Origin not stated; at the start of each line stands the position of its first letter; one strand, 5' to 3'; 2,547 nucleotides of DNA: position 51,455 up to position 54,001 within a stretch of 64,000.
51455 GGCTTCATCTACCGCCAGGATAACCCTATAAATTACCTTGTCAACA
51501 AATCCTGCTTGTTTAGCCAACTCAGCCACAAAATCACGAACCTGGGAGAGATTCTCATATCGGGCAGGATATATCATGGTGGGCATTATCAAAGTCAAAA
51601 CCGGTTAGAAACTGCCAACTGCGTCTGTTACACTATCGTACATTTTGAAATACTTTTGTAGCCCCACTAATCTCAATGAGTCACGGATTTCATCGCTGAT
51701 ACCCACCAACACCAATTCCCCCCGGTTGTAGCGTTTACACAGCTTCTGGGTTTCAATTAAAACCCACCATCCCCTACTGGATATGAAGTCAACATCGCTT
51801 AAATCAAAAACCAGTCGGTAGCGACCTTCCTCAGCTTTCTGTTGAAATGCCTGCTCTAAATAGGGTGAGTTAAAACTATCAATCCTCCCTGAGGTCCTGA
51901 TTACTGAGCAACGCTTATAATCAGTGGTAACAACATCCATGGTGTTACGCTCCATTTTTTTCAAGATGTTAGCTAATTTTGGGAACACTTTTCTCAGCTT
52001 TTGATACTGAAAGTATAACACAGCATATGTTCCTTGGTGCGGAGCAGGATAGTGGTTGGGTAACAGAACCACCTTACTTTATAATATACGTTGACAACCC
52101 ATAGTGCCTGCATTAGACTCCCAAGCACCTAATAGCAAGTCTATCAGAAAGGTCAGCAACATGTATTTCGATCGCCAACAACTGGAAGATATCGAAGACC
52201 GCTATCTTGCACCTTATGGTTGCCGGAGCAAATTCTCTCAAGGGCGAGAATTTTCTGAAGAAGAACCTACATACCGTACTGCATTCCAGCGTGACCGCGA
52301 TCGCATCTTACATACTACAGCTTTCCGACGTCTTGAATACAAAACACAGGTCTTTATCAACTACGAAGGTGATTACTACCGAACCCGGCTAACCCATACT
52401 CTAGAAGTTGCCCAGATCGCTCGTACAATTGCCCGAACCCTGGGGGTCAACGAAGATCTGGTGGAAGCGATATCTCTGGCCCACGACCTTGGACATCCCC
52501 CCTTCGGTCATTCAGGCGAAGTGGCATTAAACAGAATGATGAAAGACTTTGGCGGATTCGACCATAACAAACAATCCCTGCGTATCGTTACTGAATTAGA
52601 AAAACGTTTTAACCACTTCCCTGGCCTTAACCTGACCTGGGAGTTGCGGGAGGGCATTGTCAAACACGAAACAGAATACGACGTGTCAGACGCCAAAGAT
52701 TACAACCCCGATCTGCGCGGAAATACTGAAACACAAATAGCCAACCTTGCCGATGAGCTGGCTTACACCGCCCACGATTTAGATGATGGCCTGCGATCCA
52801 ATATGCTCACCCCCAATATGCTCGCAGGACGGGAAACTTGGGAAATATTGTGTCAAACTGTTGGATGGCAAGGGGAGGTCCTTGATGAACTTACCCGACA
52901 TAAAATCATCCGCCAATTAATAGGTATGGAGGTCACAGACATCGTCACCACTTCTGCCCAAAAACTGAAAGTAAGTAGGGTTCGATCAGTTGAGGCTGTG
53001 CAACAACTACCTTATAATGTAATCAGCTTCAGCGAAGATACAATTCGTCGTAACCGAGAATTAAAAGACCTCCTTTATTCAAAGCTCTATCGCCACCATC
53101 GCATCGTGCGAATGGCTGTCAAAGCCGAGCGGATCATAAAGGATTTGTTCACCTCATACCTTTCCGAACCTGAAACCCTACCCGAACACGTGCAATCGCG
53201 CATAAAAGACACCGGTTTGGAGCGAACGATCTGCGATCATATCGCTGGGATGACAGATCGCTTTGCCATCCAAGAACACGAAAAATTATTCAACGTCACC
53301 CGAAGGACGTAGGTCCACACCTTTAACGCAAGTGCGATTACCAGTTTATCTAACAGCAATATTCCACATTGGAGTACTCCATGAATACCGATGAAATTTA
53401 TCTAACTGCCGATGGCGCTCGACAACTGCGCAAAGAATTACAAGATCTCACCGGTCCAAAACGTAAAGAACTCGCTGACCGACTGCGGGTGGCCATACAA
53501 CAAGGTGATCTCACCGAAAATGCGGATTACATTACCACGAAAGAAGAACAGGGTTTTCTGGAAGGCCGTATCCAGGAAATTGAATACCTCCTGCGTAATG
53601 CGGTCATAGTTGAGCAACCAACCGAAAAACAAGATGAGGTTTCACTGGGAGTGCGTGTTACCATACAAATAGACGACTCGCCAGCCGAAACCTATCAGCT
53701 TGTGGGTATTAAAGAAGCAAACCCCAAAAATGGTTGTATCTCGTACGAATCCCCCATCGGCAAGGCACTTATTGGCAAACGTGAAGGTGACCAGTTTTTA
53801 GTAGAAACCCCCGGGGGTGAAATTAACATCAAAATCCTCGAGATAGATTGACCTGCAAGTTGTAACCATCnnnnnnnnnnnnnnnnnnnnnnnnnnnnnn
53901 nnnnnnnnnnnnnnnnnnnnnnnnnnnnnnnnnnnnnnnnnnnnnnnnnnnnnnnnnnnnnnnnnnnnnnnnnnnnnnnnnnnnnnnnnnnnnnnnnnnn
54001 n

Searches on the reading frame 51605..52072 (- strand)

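Call 46: search_protein_families(library=pfam, proteins=[window:51605-52072:-], max_evalue=0.001)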
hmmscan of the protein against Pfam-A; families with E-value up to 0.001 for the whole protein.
window:51605-52072:- (155 aa): 2 families
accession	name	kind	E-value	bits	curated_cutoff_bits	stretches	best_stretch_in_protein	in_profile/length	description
PF01740.26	STAS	-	8.5e-20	71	22.6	1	49-151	4-106/106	STAS domain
PF13466.11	STAS_2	-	2.4e-09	37.7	29.2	1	61-139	4-80/80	STAS domain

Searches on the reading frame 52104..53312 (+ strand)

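Call 46: search_protein_families(library=pfam, proteins=[window:52104-53312:+], max_evalue=0.001)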
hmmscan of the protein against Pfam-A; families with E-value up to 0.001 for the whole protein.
window:52104-53312:+ (402 aa): 2 families
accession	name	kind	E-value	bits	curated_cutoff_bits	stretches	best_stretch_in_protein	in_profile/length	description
PF13286.11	HD_assoc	-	4.2e-26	91.7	22.2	1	307-394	1-91/91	Phosphohydrolase-associated domain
PF01966.28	HD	-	1e-16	61.7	22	1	95-220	1-114/116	HD domain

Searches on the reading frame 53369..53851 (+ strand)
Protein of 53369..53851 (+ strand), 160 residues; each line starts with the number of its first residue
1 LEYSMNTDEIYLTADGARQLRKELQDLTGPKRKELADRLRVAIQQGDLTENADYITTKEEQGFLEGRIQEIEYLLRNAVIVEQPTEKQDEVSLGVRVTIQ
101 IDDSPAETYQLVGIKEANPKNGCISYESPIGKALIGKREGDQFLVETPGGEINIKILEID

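Call 46: search_protein_families(library=pfam, proteins=[window:53369-53851:+], max_evalue=0.001)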
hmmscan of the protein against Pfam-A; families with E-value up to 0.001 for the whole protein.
window:53369-53851:+ (160 aa): 2 families
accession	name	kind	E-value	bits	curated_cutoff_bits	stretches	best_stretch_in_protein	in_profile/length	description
PF01272.25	GreA_GreB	-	2.2e-25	88.9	26.9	1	87-159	2-75/77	Transcription elongation factor, GreA/GreB, C-term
PF03449.20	GreA_GreB_N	-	1.5e-22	80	24.5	1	10-80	1-71/71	Transcription elongation factor, N-terminal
